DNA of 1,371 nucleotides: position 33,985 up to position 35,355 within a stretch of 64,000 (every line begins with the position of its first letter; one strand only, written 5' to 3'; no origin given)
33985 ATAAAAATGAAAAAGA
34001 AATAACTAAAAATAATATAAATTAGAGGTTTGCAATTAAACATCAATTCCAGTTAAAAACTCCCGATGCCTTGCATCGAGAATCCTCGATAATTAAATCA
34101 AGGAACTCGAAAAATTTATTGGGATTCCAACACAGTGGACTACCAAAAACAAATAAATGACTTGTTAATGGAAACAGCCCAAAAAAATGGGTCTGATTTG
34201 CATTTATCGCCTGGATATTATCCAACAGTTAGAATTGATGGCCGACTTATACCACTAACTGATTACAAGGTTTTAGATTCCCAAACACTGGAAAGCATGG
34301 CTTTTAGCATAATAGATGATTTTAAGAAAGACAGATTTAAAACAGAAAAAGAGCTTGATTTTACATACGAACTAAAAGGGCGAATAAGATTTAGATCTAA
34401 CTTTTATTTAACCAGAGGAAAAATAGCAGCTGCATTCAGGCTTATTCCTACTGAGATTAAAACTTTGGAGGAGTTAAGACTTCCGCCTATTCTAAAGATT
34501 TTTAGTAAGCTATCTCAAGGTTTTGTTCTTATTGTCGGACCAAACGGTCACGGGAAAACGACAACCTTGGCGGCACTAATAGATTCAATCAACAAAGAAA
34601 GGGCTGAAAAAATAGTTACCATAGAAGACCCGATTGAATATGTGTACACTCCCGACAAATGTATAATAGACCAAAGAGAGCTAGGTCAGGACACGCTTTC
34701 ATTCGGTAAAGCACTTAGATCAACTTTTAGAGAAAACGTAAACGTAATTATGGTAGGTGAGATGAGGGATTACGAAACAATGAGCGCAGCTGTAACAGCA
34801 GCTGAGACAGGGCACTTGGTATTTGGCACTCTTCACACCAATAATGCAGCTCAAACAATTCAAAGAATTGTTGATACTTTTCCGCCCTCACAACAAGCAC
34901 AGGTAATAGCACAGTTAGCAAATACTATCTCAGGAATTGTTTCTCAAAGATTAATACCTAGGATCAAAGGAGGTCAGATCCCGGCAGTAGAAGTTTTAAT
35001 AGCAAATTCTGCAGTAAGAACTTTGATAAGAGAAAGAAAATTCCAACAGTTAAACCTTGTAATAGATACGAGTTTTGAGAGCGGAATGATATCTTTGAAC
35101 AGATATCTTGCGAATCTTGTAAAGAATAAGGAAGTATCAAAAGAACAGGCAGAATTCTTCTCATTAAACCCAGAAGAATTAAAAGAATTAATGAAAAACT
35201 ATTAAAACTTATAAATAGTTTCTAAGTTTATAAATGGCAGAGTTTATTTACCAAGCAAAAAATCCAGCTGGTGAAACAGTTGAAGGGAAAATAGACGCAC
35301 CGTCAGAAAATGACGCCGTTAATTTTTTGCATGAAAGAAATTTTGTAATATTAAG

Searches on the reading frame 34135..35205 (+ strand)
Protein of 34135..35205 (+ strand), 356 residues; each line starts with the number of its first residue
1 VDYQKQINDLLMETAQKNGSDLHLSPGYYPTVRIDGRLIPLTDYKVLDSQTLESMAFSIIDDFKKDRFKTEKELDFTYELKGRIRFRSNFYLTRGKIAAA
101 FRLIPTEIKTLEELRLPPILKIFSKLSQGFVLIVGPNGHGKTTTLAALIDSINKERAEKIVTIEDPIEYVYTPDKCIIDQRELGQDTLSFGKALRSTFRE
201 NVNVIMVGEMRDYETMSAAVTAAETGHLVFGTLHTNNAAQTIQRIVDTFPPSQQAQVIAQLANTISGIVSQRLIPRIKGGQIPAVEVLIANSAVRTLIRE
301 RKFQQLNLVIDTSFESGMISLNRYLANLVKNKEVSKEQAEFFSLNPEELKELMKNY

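Call 11: search_protein_families(library=pfam, proteins=[window:34135-35205:+])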
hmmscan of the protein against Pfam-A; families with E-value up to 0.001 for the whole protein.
window:34135-35205:+ (356 aa): 4 families
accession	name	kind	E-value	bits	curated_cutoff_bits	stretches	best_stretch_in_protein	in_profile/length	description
PF00437.27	T2SSE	-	3.3e-40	138.3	24.9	1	123-277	137-281/370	Type II/IV secretion system protein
PF13401.12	AAA_22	-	4.8e-05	24.1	27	1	127-183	4-50/130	AAA domain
PF13476.12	AAA_23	-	0.00023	22.3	27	1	126-148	17-39/201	AAA domain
PF00448.28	SRP54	-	0.00049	20.2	22.7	0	130-160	3-33/196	SRP54-type protein, GTPase domain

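Call 49: find_homologous_proteins(query=window:34135-35205:+, max_evalue=1e-60)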
Query window:34135-35205:+ (356 aa): 7982 proteins with E <= 1e-60 among 8000 candidates; the best 120 are listed.
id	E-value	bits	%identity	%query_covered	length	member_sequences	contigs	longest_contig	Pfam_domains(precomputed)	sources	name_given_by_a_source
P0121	2.1e-220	749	100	97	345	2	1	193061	PF00437.27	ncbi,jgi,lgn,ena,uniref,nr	ncbi:MAG: type IV pili twitching motility protein PilT [Candidatus Yanofskybacteria bacterium CG10_b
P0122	4.7e-196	669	86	100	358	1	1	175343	PF00437.27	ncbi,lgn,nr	ncbi:MAG: PilT/PilU family type 4a pilus ATPase [bacterium]|nr:PilT/PilU family type 4a pilus ATPase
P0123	2.6e-192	656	84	99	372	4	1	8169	PF00437.27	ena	-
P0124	2.8e-179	613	81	96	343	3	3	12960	PF00437.27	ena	-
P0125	5.4e-168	576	72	99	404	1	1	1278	PF00437.27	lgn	-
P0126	1.3e-167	575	73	99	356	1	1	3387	PF00437.27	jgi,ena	-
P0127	4.4e-166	570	73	99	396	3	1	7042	PF00437.27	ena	-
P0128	4.6e-166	570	72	99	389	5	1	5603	PF00437.27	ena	-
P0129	1.6e-165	568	73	99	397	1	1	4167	PF00437.27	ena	-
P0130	1.9e-165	568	71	99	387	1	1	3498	PF00437.27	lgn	-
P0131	2.0e-165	568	74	99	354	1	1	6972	PF00437.27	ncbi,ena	-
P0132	5.7e-165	566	71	99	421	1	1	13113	PF00437.27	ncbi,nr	ncbi:MAG: PilT/PilU family type 4a pilus ATPase [Candidatus Yanofskybacteria bacterium]|nr:PilT/PilU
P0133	7.8e-165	566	71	99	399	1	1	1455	PF00437.27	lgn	-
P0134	1.1e-164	566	72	99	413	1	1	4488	PF00437.27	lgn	-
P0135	2.2e-164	564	71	99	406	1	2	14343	PF00437.27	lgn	-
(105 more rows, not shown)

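Call 50: find_encoding_contigs(protein=P0122, flank=8000, max_places=1)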
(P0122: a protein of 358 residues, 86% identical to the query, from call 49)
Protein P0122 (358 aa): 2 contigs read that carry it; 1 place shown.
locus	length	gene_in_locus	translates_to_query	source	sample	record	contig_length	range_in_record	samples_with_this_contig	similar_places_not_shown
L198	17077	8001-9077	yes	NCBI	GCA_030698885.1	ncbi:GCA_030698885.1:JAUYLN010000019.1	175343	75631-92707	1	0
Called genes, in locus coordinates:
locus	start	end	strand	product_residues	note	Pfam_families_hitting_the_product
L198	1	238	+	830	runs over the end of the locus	PF25788:Ig_Rha78A_N (weak), PF00801:PKD (weak), PF18911:PKD_4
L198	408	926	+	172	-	-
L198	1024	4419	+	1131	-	PF19190:BACON_2, PF22076:Cep192_D6 (faint), PF25788:Ig_Rha78A_N, PF18911:PKD_4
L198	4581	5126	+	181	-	-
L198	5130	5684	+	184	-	PF04350:PilO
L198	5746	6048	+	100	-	-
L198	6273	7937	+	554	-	PF05157:MshEN, PF00437:T2SSE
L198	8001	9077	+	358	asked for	PF00437:T2SSE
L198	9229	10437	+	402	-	PF28597:T2SSF_N, PF00482:T2SSF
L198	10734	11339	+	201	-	PF07963:N_methyl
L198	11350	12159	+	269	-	PF06750:A24_N_bact, PF01478:Peptidase_A24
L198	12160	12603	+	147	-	-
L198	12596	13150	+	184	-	PF07963:N_methyl (weak)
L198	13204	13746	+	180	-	-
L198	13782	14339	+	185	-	PF07963:N_methyl (weak)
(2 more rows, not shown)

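Call 51: find_encoding_contigs(protein=P0123, flank=8000, max_places=1)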
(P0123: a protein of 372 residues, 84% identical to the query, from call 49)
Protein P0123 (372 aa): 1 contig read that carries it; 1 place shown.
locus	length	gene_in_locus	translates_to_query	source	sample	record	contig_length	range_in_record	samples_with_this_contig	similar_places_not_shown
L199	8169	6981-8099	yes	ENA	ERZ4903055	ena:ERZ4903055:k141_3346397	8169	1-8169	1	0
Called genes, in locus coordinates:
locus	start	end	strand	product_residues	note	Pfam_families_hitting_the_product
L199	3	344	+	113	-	?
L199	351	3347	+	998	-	PF25788:Ig_Rha78A_N (faint)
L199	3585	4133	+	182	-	-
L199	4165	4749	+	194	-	PF04350:PilO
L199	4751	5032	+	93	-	-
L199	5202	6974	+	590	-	PF05157:MshEN, PF00437:T2SSE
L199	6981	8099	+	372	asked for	PF00437:T2SSE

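Call 52: find_encoding_contigs(protein=P0124, flank=8000, max_places=1)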
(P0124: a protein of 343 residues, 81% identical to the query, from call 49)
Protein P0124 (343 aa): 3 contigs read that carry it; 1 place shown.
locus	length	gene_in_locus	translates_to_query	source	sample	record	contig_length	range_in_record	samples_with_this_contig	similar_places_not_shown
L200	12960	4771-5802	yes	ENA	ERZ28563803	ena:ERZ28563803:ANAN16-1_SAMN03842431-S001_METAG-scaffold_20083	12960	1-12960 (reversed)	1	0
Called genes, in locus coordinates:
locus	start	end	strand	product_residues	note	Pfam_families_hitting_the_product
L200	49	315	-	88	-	-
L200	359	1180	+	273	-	PF25788:Ig_Rha78A_N (weak), PF18911:PKD_4, PF00801:PKD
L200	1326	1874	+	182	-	-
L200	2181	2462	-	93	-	-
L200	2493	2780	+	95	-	-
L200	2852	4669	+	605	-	PF05157:MshEN (weak), PF00437:T2SSE, PF13191:AAA_16 (weak)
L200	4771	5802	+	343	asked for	PF00437:T2SSE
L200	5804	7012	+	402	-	PF28597:T2SSF_N, PF00482:T2SSF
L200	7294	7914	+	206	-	PF07963:N_methyl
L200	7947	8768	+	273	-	PF06750:A24_N_bact, PF01478:Peptidase_A24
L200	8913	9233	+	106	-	-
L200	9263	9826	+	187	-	-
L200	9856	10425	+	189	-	PF07963:N_methyl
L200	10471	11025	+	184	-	-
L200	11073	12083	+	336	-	PF13385:Laminin_G_3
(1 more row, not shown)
